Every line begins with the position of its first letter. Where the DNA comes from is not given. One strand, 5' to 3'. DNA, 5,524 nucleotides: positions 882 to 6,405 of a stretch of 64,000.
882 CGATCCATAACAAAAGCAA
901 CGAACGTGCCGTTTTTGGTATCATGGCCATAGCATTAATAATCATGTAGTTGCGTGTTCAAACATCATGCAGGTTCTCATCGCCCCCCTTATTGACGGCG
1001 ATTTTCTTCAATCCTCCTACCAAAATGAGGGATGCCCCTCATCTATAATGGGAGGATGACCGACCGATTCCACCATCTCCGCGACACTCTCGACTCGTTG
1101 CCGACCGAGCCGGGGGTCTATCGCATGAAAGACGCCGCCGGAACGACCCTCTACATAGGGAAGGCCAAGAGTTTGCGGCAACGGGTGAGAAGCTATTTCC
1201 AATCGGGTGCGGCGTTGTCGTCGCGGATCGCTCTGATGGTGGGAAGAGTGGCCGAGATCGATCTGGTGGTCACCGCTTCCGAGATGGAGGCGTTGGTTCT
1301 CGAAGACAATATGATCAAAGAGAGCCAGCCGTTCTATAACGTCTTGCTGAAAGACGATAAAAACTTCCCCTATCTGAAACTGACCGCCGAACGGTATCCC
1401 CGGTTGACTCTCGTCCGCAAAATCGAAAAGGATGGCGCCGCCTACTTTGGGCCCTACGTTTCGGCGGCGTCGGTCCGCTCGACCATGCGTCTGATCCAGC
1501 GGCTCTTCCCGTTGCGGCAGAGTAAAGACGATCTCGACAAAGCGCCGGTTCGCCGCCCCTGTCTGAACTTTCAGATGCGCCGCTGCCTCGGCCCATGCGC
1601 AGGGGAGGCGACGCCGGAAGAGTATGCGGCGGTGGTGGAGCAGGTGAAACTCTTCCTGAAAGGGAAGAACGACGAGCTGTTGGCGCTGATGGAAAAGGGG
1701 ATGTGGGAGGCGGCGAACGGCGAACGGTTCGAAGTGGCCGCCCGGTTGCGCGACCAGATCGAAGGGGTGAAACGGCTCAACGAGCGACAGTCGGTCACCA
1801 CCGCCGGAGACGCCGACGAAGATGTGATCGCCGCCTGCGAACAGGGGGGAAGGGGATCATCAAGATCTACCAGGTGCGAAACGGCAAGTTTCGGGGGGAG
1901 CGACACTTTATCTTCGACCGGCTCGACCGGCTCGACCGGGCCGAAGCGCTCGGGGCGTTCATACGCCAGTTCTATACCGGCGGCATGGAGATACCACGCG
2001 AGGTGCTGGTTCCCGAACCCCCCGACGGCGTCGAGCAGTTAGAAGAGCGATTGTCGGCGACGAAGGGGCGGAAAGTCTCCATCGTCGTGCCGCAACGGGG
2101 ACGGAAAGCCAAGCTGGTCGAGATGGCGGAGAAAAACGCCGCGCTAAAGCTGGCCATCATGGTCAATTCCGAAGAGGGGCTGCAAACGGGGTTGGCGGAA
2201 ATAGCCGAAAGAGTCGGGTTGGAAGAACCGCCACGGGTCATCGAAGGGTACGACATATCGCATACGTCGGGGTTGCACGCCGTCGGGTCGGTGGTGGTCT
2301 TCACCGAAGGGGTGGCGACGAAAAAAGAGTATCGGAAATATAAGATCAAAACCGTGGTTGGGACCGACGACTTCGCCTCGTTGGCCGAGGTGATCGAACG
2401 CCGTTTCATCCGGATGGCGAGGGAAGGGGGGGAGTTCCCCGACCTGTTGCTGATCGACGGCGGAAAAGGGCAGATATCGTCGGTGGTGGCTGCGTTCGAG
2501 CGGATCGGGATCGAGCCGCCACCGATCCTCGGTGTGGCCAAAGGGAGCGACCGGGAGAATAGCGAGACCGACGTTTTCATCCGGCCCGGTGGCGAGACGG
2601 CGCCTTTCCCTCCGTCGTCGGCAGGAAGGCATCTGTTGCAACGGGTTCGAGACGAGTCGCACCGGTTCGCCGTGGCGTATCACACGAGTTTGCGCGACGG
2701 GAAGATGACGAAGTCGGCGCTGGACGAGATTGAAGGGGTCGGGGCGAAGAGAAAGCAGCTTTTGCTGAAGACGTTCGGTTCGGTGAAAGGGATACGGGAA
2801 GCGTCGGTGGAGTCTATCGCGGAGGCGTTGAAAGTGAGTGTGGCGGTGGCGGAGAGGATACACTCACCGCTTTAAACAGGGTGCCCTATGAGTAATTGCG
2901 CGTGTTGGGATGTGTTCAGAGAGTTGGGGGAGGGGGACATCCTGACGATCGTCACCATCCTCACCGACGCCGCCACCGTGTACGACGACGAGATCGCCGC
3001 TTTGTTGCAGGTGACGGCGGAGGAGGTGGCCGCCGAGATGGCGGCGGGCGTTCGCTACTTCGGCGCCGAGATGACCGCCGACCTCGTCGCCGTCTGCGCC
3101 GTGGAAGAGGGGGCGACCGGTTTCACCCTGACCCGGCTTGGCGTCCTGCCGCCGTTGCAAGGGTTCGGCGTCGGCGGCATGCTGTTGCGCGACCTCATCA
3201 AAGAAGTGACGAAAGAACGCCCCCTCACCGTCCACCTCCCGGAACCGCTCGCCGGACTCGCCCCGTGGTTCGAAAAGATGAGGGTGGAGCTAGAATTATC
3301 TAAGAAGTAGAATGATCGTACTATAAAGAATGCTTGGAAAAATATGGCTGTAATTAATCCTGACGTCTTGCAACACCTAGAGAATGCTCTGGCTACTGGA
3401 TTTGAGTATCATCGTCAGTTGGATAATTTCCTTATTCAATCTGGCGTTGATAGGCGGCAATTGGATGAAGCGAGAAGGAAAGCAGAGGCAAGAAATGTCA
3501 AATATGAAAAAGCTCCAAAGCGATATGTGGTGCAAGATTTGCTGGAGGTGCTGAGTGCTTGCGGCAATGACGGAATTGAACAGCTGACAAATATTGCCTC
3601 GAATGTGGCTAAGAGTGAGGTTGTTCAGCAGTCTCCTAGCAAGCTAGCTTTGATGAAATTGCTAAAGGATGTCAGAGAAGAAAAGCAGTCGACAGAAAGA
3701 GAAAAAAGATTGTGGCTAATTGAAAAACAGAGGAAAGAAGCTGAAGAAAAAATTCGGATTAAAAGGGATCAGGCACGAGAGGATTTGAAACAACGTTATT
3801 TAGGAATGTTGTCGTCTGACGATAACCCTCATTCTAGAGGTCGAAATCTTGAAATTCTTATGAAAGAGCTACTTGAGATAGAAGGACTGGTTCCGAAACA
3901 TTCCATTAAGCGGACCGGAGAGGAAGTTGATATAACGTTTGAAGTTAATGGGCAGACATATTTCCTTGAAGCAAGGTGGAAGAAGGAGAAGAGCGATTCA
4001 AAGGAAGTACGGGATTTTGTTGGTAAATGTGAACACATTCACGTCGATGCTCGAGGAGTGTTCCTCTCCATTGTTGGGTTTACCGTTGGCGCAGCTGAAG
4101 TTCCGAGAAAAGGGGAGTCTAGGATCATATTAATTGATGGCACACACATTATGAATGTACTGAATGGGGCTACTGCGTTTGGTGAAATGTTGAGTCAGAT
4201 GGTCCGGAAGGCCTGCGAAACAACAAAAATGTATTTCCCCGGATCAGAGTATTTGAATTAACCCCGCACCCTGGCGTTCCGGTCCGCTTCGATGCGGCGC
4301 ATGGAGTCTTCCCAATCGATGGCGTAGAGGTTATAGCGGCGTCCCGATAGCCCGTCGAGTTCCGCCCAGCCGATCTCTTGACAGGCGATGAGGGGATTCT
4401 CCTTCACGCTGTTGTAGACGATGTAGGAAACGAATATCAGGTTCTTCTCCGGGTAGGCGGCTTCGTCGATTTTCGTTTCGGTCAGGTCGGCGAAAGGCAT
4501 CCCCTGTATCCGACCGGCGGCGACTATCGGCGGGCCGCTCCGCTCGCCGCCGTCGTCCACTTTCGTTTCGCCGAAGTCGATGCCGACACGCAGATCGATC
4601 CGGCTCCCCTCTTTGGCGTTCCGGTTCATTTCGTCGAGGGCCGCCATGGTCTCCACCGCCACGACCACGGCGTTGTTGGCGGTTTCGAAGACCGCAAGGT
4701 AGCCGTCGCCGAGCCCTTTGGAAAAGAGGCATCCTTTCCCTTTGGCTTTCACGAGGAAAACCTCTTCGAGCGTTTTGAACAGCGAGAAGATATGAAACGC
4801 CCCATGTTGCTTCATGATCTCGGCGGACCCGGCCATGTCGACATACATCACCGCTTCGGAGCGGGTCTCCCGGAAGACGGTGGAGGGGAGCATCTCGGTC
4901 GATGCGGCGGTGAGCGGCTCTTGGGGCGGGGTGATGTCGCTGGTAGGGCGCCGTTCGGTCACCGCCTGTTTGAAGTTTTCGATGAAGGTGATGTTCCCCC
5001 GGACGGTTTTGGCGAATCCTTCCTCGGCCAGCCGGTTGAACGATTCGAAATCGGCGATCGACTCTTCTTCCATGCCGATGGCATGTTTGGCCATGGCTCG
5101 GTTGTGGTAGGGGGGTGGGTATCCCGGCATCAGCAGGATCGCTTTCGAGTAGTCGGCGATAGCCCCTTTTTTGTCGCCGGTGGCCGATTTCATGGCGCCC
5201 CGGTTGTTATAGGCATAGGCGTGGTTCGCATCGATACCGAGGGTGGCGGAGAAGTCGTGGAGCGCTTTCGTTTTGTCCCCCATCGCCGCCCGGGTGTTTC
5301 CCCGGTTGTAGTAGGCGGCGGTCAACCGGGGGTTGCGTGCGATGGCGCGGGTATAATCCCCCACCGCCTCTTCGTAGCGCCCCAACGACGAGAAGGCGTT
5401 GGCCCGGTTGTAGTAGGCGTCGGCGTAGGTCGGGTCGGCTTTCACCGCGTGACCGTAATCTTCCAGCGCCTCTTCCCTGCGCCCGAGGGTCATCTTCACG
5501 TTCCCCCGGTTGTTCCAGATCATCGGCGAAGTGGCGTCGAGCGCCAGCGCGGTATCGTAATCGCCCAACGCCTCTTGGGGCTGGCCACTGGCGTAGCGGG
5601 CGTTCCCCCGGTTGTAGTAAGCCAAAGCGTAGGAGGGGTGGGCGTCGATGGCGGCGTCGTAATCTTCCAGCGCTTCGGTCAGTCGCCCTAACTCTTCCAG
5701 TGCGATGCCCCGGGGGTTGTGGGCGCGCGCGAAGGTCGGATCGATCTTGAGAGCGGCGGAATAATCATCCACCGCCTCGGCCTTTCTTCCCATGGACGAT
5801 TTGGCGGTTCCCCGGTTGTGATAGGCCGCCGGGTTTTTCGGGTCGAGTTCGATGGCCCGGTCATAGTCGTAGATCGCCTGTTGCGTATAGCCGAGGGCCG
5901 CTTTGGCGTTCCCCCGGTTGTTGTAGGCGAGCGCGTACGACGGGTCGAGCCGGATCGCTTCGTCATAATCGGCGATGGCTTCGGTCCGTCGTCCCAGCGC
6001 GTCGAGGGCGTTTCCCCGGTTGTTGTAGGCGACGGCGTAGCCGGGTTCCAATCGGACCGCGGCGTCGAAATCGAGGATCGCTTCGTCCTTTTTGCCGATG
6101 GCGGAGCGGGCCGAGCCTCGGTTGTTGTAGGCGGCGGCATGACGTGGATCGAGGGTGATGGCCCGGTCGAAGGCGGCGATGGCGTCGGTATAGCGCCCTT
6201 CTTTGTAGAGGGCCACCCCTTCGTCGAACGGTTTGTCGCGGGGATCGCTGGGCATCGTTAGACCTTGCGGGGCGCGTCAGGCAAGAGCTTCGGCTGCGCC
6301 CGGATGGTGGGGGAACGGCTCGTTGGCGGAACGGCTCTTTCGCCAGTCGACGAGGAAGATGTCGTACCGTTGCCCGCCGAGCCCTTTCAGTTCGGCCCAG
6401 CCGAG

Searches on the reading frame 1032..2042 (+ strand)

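Call 27: search_protein_families(library=pfam, proteins=[window:1032-2042:+], max_evalue=0.0001)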
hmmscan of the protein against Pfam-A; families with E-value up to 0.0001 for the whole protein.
window:1032-2042:+ (336 aa): 3 families
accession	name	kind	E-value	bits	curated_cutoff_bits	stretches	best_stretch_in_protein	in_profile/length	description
PF01541.30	GIY-YIG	-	6e-07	30.1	22.6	1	27-100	2-74/78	GIY-YIG catalytic domain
PF24348.1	DUF7508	-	5.2e-05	23.8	26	0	17-61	12-55/79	Domain of unknown function (DUF7508)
PF02151.25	UVR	-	6.3e-05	23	21.5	0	215-248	2-35/36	UvrB/uvrC motif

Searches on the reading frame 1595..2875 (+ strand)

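Call 46: search_protein_families(library=pfam, proteins=[window:1595-2875:+], max_evalue=0.0001)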
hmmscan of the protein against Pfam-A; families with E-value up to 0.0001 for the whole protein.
window:1595-2875:+ (426 aa): 3 families
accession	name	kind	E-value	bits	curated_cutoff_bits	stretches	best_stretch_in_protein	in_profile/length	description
PF08459.17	UvrC_RNaseH_dom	-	6.8e-50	169.5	22.3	1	205-360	2-159/159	UvrC RNAse H endonuclease domain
PF22920.2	UvrC_RNaseH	-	1.5e-30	105.9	24.3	1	83-187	10-114/116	UvrC Ribonuclease H-like domain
PF14520.12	HHH_5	-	5.3e-06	27.2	27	1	375-423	3-52/57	Helix-hairpin-helix domain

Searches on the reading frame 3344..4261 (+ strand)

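Call 27: search_protein_families(library=pfam, proteins=[window:3344-4261:+], max_evalue=0.0001)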
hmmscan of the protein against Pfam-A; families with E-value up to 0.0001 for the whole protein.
window:3344-4261:+ (305 aa): 1 family
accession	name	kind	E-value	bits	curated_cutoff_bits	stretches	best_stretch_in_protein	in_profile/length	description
PF04471.18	Mrr_cat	-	2.8e-09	37.6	21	1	166-272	6-114/115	Restriction endonuclease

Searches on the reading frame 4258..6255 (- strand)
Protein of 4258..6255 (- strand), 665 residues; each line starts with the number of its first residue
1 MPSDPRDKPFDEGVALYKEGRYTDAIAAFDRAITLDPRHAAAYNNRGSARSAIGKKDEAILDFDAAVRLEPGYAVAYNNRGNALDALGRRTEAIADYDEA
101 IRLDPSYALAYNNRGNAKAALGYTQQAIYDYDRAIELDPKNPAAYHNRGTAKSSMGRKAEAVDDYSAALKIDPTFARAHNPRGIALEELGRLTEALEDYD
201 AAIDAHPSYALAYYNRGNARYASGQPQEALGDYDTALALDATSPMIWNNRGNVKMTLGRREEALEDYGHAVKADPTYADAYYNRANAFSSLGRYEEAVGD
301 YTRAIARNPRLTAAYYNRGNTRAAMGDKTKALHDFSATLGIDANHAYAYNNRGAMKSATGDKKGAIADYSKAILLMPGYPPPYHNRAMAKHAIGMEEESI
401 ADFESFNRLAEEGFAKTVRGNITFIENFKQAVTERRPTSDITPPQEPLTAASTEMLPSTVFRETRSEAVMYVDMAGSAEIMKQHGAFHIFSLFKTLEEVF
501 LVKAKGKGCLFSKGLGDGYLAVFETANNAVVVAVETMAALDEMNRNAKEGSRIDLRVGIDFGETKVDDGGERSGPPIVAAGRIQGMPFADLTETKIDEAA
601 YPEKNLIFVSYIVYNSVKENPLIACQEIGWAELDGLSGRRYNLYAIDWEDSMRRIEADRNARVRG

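Call 27: search_protein_families(library=pfam, proteins=[window:4258-6255:-], max_evalue=0.0001)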
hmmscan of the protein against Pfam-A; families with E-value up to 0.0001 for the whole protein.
window:4258-6255:- (665 aa): 17 families
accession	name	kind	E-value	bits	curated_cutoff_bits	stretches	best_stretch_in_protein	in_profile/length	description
PF00515.34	TPR_1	-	7.7e-86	279.2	27.8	7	278-310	1-33/34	Tetratricopeptide repeat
PF13414.12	TPR_11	-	1.6e-71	236.2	26.8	8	81-122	1-42/42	TPR repeat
PF07719.23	TPR_2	-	4.2e-70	226.6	27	5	75-106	2-33/34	Tetratricopeptide repeat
PF13181.12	TPR_8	-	7.9e-55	178.8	25.7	2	76-106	3-33/34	Tetratricopeptide repeat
PF13431.12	TPR_17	-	6.8e-52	169.9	24.4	2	267-298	2-33/34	Tetratricopeptide repeat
PF13432.12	TPR_16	-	6.6e-41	138.8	32.7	5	11-73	2-64/65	Tetratricopeptide repeat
PF13371.12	TPR_9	-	3.6e-29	101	35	1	19-72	8-61/73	Tetratricopeptide repeat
PF13424.12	TPR_12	-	1.3e-28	99.4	30.1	2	245-306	4-73/77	Tetratricopeptide repeat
PF13428.12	TPR_14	-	2.8e-25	86.7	23.5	0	279-319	2-42/44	Tetratricopeptide repeat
PF03704.23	BTAD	-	2.4e-18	67.3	22.1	0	100-168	54-122/146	Bacterial transcriptional activator domain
PF14559.12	TPR_19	-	2.6e-16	60.1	25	0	258-297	5-44/68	Tetratricopeptide repeat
PF13374.12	TPR_10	-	4.6e-14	52.3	27.5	0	74-102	2-30/42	Tetratricopeptide repeat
PF13174.12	TPR_6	-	1.2e-13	51.2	26.3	0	279-309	1-31/33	Tetratricopeptide repeat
PF01239.28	PPTA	-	1.6e-10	40.4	29.5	0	127-149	4-26/32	Protein prenyltransferase alpha subunit repeat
PF13176.12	TPR_7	-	4.9e-08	32.9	27.9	0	281-310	2-33/36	Tetratricopeptide repeat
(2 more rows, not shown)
